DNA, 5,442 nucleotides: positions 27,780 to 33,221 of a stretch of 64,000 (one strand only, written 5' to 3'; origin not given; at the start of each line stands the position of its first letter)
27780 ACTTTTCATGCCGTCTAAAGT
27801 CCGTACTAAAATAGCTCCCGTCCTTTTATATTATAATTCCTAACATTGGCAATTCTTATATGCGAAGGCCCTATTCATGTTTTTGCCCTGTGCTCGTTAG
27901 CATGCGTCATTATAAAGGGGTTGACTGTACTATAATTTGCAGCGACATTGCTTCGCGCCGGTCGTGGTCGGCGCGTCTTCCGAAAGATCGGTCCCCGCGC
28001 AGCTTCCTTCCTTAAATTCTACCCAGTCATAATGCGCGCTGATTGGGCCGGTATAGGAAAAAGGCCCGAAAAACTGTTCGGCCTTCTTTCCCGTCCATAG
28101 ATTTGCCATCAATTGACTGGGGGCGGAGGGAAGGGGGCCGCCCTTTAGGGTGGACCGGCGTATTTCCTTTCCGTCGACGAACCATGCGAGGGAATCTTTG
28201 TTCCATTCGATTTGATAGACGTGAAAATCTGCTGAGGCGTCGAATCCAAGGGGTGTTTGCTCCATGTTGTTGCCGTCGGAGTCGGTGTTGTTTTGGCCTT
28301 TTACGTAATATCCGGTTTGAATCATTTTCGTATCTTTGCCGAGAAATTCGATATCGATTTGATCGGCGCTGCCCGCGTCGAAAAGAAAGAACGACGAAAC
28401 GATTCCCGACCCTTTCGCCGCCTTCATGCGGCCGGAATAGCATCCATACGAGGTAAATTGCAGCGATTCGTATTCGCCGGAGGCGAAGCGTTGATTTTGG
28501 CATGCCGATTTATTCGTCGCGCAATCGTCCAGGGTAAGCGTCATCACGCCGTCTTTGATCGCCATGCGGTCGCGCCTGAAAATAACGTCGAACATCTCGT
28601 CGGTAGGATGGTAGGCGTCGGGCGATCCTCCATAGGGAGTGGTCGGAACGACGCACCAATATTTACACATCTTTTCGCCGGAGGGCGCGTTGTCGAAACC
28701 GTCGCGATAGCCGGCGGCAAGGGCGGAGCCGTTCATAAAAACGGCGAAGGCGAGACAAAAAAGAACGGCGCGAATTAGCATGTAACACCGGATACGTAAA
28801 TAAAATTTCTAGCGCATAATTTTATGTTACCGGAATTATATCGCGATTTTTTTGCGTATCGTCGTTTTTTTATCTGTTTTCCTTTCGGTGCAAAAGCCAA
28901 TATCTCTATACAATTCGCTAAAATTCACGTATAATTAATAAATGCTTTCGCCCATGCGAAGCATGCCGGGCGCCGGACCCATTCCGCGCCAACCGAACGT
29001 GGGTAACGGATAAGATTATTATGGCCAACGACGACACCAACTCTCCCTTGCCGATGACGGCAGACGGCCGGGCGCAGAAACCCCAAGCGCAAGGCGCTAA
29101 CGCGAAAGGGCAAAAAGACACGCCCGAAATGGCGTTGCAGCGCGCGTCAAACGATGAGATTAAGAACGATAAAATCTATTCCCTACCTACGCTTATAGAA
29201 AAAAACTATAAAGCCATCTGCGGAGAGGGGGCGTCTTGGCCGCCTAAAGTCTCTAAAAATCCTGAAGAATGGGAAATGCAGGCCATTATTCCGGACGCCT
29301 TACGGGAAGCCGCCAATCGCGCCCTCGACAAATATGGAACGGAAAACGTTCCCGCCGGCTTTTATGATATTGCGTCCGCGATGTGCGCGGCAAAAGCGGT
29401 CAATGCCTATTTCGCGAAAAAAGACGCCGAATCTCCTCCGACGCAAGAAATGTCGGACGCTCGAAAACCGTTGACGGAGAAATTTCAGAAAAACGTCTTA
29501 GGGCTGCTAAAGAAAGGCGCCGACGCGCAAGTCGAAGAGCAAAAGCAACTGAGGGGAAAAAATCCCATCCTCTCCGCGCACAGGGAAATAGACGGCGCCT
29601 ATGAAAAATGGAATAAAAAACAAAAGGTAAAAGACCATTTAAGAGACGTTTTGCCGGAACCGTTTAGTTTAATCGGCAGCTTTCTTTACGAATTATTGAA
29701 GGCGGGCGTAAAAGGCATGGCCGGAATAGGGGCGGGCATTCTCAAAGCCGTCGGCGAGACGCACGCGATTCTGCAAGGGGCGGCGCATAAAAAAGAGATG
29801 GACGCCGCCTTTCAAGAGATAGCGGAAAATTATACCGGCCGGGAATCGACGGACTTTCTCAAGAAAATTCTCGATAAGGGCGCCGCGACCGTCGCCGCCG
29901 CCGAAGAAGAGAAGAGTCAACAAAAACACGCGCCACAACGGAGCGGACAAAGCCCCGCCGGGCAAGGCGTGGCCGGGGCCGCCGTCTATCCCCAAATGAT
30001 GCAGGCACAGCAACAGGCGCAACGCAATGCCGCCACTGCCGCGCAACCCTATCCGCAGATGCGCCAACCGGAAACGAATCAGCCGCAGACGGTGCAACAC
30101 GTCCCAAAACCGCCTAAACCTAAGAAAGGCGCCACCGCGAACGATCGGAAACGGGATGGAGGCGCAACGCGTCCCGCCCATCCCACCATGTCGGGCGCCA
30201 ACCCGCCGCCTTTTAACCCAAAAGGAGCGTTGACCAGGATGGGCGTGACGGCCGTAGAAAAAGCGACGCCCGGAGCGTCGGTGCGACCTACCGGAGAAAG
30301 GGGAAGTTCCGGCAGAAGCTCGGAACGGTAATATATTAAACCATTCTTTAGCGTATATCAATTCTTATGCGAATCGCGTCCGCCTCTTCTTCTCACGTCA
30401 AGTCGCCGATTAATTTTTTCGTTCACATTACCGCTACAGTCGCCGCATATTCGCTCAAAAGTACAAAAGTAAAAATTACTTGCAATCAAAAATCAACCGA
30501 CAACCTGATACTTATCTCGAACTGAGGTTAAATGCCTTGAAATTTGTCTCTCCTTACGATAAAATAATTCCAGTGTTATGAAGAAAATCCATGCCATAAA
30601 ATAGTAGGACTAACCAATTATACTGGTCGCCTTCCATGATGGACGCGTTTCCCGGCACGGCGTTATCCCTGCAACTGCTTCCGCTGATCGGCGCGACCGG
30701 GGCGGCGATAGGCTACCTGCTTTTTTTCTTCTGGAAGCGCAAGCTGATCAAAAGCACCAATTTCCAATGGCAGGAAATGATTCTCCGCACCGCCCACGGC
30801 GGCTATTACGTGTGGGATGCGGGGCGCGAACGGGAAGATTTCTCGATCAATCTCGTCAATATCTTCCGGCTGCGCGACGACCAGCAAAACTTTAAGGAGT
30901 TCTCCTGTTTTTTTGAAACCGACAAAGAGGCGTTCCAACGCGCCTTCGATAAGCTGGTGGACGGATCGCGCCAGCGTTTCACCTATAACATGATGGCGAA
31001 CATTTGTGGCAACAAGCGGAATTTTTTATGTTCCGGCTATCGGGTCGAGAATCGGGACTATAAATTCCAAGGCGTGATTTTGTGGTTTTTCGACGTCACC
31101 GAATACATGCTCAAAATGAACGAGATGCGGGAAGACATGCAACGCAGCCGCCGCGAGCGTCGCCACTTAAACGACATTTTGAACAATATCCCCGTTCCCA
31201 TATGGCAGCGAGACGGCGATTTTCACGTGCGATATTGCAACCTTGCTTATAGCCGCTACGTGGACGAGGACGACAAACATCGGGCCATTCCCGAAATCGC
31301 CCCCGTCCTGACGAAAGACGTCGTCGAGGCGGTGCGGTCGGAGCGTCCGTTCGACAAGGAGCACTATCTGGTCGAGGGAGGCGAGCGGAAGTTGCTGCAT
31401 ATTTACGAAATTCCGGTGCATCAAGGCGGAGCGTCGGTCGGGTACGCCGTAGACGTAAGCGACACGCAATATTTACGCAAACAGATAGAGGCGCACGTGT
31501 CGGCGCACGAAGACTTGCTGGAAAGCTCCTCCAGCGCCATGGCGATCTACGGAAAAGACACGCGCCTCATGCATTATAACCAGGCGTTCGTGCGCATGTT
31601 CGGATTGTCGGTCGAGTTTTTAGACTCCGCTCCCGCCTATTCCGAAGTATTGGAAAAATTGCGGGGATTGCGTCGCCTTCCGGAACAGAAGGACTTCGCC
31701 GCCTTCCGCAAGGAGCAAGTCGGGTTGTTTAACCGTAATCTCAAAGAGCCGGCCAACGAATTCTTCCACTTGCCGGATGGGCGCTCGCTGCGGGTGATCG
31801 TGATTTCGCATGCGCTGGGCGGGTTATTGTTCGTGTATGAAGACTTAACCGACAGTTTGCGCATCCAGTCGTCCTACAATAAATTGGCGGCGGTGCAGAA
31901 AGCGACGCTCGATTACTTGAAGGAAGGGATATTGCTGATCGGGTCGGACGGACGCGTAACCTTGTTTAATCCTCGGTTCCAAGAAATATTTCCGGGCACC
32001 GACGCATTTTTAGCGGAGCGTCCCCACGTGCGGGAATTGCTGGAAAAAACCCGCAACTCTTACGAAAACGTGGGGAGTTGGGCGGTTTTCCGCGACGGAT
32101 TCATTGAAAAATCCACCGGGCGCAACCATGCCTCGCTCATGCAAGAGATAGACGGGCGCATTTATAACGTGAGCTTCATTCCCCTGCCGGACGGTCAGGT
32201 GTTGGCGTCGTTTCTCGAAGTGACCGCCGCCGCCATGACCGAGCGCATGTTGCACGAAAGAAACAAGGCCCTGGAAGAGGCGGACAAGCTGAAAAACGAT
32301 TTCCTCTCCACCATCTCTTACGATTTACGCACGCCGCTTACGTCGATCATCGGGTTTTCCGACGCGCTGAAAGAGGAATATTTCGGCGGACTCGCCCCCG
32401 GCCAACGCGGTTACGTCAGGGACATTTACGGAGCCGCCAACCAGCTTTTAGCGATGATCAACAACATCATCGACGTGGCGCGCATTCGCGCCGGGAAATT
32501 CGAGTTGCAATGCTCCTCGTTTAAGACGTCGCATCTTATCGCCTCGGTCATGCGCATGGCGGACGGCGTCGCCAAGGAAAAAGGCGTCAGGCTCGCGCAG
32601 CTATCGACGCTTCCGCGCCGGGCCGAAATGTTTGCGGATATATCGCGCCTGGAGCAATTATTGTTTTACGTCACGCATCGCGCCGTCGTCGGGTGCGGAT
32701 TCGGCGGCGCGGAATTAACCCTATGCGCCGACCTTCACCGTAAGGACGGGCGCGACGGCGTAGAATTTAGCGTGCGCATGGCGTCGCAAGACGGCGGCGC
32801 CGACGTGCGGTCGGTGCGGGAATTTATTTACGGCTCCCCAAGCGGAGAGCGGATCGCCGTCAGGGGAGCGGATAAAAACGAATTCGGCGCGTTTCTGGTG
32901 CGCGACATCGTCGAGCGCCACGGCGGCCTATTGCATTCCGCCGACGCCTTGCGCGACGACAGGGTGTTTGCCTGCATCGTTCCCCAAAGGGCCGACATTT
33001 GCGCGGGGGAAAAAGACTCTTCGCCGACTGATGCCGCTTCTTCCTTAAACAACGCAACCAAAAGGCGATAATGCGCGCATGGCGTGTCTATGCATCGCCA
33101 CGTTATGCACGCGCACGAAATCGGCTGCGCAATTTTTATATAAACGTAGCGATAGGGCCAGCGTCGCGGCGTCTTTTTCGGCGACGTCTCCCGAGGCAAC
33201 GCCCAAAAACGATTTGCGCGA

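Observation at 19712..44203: Mosaic genome: single-gene lower-GC islets carrying orphan membrane or secreted proteins, wedged between GC-rich core genes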

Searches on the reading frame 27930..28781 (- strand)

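Call 6: search_protein_families(library=pfam, proteins=[window:27930-28781:-], max_evalue=0.1)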
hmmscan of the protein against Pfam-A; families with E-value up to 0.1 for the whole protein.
window:27930-28781:- (283 aa): 1 family
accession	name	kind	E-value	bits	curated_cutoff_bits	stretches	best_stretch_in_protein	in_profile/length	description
PF00722.28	Glyco_hydro_16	-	3.7e-37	127.9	22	1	62-239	3-167/175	Glycosyl hydrolases family 16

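Call 90: search_protein_families(library=padloc, proteins=[window:27930-28781:-], max_evalue=0.01)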
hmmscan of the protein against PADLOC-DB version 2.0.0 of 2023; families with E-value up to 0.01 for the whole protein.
window:27930-28781:- (283 aa): 0 families

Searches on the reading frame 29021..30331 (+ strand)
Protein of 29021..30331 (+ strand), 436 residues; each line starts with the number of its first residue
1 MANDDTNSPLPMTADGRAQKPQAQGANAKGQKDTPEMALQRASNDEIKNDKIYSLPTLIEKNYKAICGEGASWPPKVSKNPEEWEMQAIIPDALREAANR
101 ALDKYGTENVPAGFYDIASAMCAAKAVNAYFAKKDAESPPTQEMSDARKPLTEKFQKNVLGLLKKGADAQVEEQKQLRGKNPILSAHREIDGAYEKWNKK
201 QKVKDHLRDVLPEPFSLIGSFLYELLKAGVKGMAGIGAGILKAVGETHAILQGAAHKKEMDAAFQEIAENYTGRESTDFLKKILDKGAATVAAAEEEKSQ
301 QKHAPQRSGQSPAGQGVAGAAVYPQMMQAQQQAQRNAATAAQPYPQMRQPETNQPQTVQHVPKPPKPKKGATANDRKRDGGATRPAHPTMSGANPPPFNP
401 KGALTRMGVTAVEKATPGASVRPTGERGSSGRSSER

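Call 6: search_protein_families(library=pfam, proteins=[window:29021-30331:+], max_evalue=0.1)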
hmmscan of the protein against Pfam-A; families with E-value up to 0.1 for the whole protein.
window:29021-30331:+ (436 aa): 1 family
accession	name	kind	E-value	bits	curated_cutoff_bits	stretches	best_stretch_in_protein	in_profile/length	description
PF15678.10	SPICE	-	0.047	13.4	27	1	280-382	177-280/409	Centriole duplication and mitotic chromosome congression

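Call 22: search_protein_families(library=ncbifam, proteins=[window:29021-30331:+], max_evalue=0.1)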
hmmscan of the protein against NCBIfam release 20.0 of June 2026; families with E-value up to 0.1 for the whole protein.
window:29021-30331:+ (436 aa): 0 families

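Call 23: search_protein_families(library=phrogs, proteins=[window:29021-30331:+], max_evalue=0.1)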
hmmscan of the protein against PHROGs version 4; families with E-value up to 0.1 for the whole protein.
window:29021-30331:+ (436 aa): 0 families

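Call 37: find_related_loci(collection=genome_contigs, query=window:29021-30331:+, flank=3000)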
Query window:29021-30331:+ (436 aa) in genome_contigs; peptide patterns used: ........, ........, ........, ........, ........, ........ (x = any residue, [..] = any of these).
599 stretches matched a pattern, but none encodes a relative of the query by tblastn (E <= 1e-3).

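Call 44: find_homologous_proteins(query=window:29021-30331:+, max_evalue=0.01)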
Query window:29021-30331:+ (436 aa): 1 proteins with E <= 0.01 among 8000 candidates.
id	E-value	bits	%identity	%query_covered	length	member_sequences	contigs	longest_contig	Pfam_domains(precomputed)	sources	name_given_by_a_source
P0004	3.0e-284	961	100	100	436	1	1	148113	-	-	-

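Call 50: predict_structure(protein=window:29021-30331:+)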
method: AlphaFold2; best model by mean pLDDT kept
length: 436 residues; sequences in the alignment: 1
mean_pLDDT: 42.8   pTM: 0.26
mean pLDDT of the five models: 42.8, 41.3, 39.2, 38.2, 36.5
residues with pLDDT >= 90: 0; 70-90: 1; 50-70: 59; < 50: 376
segments of 3 or more residues with pLDDT < 50: 1-10, 12-60, 65-120, 125-127, 158-160, 166-169, 176-261, 263-311, 313-326, 340-342, 349-358, 368-375, 377-384, 389-394, 402-436
pLDDT, mean of each block of 10 residues (from residue 1): 41 44 41 40 36 41 45 38 35 37 38 46 49 59 54 50 50 45 31 35 36 38 43 43 44 39 45 38 40 42 44 38 47 49 49 47 51 43 45 47 41 37 41 41
secondary structure, 60 per line:
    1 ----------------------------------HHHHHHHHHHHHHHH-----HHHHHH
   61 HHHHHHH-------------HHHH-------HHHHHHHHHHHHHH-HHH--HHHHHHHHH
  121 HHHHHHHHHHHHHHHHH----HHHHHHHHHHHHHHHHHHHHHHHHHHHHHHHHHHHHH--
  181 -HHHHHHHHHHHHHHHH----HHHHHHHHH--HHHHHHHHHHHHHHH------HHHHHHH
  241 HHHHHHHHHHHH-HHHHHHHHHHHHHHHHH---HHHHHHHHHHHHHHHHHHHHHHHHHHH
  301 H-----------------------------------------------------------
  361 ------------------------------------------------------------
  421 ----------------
elements in order: H35-49 H55-67 H81-84 H92-105 H112-137 H142-178 H182-197 H202-210 H213-227 H234-252 H254-270 H274-301

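Call 52: search_solved_structures(query=window:29021-30331:+, max_evalue=1)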
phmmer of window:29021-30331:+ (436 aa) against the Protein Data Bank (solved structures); distinct sequences matched with E-value up to 1: 1.
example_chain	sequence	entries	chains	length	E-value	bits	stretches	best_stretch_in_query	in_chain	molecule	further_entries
1x33_A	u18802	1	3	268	0.27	13.7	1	361-423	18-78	Coat protein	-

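Call 90: search_protein_families(library=padloc, proteins=[window:29021-30331:+], max_evalue=0.01)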
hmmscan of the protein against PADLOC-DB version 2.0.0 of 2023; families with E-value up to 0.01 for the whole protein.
window:29021-30331:+ (436 aa): 0 families

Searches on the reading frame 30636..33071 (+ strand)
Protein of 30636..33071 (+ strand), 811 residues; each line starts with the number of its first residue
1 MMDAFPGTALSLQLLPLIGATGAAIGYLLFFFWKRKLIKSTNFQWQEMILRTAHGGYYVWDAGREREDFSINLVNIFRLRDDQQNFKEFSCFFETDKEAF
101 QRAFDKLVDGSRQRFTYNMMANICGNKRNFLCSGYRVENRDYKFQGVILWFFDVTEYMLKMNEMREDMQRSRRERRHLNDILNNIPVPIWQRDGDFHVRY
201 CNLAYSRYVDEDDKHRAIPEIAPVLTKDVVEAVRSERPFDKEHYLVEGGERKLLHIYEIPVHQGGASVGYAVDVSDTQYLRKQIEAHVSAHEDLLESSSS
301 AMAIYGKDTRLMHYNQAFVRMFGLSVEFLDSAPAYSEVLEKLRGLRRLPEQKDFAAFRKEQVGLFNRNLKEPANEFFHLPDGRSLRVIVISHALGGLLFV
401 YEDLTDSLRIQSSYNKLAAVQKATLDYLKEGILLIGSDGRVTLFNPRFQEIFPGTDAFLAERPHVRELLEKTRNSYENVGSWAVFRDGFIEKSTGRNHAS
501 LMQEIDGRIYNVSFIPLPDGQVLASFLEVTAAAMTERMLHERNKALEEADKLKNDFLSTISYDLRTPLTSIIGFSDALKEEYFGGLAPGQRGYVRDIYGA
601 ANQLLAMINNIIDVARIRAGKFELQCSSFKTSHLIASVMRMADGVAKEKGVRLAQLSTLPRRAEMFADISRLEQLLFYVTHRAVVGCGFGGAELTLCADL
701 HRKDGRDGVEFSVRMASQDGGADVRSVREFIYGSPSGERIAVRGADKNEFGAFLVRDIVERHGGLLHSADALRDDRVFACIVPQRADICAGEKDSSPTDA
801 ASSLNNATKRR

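Call 7: search_protein_families(library=pfam, proteins=[window:30636-33071:+])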
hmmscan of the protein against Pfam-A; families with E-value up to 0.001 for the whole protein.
window:30636-33071:+ (811 aa): 6 families
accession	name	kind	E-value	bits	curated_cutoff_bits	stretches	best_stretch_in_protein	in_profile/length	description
PF00512.31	HisKA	-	1.2e-16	60.9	26.9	1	553-620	2-66/66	His Kinase A (phospho-acceptor) domain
PF12860.13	PAS_7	-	1.6e-16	60.9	27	2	295-410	1-113/115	PAS fold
PF13188.13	PAS_8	-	2.7e-14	52.9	21.8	1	292-347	4-55/65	PAS domain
PF08448.16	PAS_4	-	6.2e-12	46.2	23.1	0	182-276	1-107/110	PAS fold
PF00989.32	PAS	-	3.1e-08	34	22.6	0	177-207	2-32/113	PAS fold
PF13426.13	PAS_9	-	3.6e-06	27.6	27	0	87-156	34-103/103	PAS domain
